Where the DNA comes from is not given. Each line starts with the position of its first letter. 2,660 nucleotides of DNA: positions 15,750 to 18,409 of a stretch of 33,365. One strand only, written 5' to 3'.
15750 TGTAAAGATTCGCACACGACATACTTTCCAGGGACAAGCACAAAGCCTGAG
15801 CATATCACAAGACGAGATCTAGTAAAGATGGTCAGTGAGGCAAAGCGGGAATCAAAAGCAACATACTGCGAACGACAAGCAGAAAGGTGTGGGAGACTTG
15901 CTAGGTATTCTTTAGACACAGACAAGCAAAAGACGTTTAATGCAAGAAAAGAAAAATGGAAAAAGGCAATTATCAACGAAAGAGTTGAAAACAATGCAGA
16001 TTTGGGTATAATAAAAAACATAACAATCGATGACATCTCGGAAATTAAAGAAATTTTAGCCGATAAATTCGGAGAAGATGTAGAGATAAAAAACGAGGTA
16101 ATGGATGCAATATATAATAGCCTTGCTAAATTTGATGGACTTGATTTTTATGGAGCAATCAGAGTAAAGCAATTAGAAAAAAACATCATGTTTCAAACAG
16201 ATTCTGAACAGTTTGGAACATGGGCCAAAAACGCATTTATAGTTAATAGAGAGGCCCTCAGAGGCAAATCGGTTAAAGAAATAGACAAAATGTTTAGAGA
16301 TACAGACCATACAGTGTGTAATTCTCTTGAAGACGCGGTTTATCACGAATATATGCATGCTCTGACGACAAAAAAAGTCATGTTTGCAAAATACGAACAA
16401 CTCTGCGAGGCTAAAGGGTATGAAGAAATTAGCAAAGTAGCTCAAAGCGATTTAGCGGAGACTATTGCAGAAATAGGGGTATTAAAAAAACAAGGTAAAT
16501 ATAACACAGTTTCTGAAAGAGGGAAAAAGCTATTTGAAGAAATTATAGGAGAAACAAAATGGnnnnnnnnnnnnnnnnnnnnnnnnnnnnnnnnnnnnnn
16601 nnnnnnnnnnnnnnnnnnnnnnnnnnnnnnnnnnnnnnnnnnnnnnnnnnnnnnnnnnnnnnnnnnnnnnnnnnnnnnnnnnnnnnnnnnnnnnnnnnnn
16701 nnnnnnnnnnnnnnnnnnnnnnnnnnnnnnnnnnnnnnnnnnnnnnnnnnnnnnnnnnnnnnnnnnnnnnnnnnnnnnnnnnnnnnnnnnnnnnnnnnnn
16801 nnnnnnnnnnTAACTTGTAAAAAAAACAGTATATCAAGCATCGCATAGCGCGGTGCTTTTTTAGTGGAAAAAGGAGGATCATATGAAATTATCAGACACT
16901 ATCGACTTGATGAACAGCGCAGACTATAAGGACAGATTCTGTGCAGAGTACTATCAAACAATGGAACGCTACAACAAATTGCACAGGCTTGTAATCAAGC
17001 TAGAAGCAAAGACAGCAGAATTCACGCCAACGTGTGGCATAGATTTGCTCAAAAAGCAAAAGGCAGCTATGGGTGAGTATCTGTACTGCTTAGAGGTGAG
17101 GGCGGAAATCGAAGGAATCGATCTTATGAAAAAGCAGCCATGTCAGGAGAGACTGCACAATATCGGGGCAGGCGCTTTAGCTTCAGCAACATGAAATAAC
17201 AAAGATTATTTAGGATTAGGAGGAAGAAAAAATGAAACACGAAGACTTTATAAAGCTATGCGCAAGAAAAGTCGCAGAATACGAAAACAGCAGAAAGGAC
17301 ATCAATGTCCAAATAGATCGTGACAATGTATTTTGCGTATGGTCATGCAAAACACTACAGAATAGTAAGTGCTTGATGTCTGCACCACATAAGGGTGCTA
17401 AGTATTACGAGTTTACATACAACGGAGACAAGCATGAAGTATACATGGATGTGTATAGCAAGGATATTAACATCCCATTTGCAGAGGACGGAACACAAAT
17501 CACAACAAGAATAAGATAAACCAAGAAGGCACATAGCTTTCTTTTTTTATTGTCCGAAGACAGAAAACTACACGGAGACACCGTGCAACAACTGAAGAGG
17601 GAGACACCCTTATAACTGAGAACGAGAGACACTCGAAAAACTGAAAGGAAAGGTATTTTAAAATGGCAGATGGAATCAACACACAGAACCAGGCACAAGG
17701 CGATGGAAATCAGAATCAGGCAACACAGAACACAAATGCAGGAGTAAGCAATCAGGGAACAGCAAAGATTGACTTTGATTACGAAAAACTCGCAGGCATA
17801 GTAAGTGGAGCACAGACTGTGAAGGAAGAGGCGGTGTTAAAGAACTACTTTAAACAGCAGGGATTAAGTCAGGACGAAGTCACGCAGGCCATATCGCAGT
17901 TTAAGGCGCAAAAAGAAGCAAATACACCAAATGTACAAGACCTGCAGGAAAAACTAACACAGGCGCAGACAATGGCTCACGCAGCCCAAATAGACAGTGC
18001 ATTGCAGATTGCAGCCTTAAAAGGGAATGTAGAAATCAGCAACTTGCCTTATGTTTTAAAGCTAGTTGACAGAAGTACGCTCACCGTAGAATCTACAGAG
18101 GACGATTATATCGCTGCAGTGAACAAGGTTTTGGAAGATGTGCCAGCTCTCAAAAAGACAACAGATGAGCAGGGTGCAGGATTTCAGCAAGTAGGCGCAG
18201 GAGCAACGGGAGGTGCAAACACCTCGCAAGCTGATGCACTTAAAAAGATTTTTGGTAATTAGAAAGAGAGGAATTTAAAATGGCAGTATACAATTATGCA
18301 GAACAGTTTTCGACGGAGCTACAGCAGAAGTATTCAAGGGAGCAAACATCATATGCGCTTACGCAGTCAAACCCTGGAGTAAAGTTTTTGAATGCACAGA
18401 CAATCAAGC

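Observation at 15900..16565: MuF head-morphogenesis protein carries a low-GC C-terminal HExxH domain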

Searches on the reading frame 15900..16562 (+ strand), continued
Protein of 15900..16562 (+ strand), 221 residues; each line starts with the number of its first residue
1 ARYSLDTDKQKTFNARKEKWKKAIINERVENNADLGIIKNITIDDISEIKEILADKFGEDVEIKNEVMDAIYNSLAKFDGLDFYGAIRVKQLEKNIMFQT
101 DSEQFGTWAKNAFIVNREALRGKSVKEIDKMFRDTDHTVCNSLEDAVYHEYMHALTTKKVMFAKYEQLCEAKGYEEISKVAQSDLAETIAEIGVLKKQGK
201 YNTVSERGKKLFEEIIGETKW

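Call 66: search_solved_structures(query=A3, max_evalue=10, show_alignments=3)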
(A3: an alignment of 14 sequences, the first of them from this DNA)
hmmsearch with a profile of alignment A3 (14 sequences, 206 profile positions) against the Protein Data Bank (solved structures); distinct sequences matched with E-value up to 10: 23.
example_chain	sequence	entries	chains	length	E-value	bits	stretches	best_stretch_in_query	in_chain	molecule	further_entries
2l0r_A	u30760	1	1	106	0.068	16.1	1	131-198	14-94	Lethal factor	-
2pg1_A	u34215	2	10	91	0.27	14.1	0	110-139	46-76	Dynein light chain 1, cytoplasmic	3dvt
11xu_E1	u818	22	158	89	0.31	14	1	79-139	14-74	Dynein light chain 1, cytoplasmic | DYNEIN | DYNEIN LIGHT CHAIN 8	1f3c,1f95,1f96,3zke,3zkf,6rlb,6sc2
7d35_A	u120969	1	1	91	0.31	13.9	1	81-139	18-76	Dynein light chain 1, cytoplasmic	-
6gzj_A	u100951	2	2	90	0.32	13.9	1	81-139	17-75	Dynein light chain 1, cytoplasmic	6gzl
1cmi_A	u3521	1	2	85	0.35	13.8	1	79-139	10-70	Dynein light chain 1, cytoplasmic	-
4trq_C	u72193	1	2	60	0.35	13.8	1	18-61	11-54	26S proteasome complex subunit SEM1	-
3dvh_A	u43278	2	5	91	0.35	13.8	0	109-139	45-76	Dynein light chain 1, cytoplasmic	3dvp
4qh7_A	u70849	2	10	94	0.41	13.5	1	92-139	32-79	Dynein light chain 1, cytoplasmic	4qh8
1c03_A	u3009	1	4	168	0.41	13.5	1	11-71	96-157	HYPOTHETICAL PROTEIN YDL235C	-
1c02_A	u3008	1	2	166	0.44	13.4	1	11-71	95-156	PHOSPHOTRANSFERASE YPD1P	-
3brl_A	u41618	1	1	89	0.45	13.4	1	82-139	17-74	Dynein light chain 1, cytoplasmic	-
1rhw_A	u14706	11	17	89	0.46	13.4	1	82-139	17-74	Dynein light chain 1, cytoplasmic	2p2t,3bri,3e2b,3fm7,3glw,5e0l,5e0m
1qsp_A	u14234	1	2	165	0.51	13.2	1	11-71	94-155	YPD1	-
1oxb_A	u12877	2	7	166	0.51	13.2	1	11-71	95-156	Ypd1p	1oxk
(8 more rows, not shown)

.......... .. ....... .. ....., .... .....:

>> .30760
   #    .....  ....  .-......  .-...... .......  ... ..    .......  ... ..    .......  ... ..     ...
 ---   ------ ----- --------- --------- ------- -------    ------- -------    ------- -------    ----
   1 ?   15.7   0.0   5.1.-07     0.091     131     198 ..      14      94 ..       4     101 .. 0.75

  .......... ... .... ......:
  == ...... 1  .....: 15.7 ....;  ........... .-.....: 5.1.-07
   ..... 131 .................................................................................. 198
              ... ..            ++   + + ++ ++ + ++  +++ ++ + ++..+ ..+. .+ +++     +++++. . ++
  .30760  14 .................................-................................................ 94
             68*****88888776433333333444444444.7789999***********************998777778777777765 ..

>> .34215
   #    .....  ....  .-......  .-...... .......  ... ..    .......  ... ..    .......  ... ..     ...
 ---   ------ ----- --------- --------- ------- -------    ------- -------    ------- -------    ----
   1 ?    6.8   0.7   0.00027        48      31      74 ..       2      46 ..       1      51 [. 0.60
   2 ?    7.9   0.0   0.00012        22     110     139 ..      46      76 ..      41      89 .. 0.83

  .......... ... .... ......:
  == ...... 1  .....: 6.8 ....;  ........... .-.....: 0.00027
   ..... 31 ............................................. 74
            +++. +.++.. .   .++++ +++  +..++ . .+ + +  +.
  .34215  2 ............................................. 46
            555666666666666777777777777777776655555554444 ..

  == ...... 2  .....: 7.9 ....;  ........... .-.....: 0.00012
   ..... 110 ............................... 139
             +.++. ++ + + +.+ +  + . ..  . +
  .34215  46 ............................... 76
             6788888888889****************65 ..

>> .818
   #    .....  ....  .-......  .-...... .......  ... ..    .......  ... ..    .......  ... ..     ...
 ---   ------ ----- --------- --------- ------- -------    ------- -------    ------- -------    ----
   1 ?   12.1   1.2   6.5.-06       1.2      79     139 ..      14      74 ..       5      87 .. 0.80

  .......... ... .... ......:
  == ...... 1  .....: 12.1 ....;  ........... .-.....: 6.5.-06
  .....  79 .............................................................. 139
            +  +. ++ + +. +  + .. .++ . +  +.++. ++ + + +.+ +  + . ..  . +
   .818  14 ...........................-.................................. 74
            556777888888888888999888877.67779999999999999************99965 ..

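Call 82: find_encoding_contigs(protein=P0121, flank=5000, max_places=2)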
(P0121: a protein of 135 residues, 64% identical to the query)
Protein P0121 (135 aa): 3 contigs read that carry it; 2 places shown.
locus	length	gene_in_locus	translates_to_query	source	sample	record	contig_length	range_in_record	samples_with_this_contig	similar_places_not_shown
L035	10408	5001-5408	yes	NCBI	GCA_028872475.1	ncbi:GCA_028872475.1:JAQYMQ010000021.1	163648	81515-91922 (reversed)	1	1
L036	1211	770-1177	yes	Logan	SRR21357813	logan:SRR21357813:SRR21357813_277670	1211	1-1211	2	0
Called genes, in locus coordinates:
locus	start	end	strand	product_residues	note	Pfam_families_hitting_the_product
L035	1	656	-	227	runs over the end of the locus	PF00072:Response_reg, PF00486:Trans_reg_C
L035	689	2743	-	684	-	PF02687:FtsX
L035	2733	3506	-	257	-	PF00005:ABC_tran, PF13304:AAA_21 (faint)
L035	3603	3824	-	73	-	PF13443:HTH_26, PF01381:HTH_3 (weak)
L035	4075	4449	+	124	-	PF18202:TQ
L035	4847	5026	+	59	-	-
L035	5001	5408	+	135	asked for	-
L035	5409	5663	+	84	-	-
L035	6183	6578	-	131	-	PF00380:Ribosomal_S9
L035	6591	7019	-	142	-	PF00572:Ribosomal_L13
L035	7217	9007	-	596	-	PF17297:PEPCK_N, PF00821:PEPCK_GTP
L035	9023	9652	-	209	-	PF14681:UPRTase, PF00156:Pribosyltran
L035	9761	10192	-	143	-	PF02502:LacAB_rpiB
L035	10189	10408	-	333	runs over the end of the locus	PF01300:Sua5_yciO_yrdC, PF03481:Sua5_C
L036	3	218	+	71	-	?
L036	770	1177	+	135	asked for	-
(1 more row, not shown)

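Call 83: find_encoding_contigs(protein=P0122, flank=3000, max_places=2)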
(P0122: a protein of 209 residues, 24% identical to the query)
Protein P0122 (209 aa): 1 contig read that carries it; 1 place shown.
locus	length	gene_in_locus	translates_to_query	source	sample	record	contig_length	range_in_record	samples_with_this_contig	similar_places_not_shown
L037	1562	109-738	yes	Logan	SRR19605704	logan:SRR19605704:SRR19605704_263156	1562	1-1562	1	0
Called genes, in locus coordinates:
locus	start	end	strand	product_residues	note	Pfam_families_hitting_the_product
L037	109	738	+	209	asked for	-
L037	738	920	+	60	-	-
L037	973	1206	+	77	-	-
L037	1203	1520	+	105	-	PF09639:YjcQ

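Call 106: find_encoding_contigs(protein=P0159, flank=3000, max_places=2)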
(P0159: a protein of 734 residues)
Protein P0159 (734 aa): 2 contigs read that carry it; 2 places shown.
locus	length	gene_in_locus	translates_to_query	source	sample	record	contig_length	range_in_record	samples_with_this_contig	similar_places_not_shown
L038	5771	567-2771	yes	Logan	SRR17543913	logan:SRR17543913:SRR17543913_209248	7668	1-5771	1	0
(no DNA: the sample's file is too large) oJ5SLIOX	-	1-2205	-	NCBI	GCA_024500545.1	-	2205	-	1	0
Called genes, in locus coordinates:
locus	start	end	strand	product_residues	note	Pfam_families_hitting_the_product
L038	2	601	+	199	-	?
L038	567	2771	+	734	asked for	PF04233:Phage_Mu_F, PF03496:ADPrib_exo_Tox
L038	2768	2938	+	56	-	-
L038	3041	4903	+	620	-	PF05895:DUF859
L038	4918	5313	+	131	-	-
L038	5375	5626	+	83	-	-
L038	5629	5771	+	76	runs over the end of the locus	PF16938:Phage_holin_Dp1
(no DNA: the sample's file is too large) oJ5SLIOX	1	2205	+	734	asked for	PF04233:Phage_Mu_F, PF03496:ADPrib_exo_Tox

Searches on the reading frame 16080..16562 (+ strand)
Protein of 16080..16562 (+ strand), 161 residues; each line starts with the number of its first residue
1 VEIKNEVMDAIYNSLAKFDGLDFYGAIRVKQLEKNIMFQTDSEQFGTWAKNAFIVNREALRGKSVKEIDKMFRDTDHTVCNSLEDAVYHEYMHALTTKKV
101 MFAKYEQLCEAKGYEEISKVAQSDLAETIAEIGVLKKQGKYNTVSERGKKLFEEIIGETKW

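Call 64: search_dna_similar(query=window:16080-16562:+, collection=phages, mode=protein, max_evalue=0.001, max_rows=40)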
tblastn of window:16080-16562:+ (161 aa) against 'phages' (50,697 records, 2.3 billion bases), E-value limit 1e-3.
No match.

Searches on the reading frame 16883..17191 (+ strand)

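Call 3: search_protein_families(library=pfam, proteins=[window:16883-17191:+], max_evalue=1)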
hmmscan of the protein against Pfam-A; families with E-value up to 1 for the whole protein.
window:16883-17191:+ (103 aa): 1 family
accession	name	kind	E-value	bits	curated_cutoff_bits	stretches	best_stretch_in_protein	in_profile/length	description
PF21825.2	crAss001_48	-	1.4e-17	63.8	24.8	1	14-76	2-61/61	crAss001_48 related protein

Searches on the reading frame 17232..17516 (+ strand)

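Call 3: search_protein_families(library=pfam, proteins=[window:17232-17516:+], max_evalue=1)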
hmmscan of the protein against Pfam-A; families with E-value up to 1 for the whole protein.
window:17232-17516:+ (95 aa): 3 families
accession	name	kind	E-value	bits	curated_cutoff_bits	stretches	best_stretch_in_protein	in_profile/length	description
PF19791.4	DUF6275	-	5.7e-27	93.8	22.6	1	8-82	2-78/81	Family of unknown function (DUF6275)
PF16128.11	DUF4840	-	0.066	13.6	24.4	1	43-75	83-116/143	Domain of unknown function (DUF4840)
PF23320.1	Zn_SUZ12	-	0.066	13.4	28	1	17-74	11-65/70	Polycomb protein SUZ12-like, Zn domain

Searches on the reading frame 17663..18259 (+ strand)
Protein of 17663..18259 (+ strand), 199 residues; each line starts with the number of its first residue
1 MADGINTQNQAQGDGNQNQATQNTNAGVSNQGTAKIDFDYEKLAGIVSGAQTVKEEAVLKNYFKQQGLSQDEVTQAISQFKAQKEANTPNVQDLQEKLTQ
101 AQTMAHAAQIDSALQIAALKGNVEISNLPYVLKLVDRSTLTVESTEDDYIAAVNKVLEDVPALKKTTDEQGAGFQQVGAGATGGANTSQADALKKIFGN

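Call 3: search_protein_families(library=pfam, proteins=[window:17663-18259:+], max_evalue=1)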
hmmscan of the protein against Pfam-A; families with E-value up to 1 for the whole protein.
window:17663-18259:+ (199 aa): 4 families
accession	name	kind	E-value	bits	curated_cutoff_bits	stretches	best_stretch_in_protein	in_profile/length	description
PF09182.16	PuR_N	-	0.025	15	24.6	1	139-185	20-66/70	Bacterial purine repressor, N-terminal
PF18494.6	Pullulanase_Ins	-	0.069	14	27.4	1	56-99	26-69/74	Pullulanase Ins domain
PF17979.7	zf-CRD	-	0.33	11.6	26.3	1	53-102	85-136/158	Cysteine rich domain with multizinc binding regions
PF14257.11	DUF4349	-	0.54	10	27.7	1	64-148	74-158/213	Domain of unknown function (DUF4349)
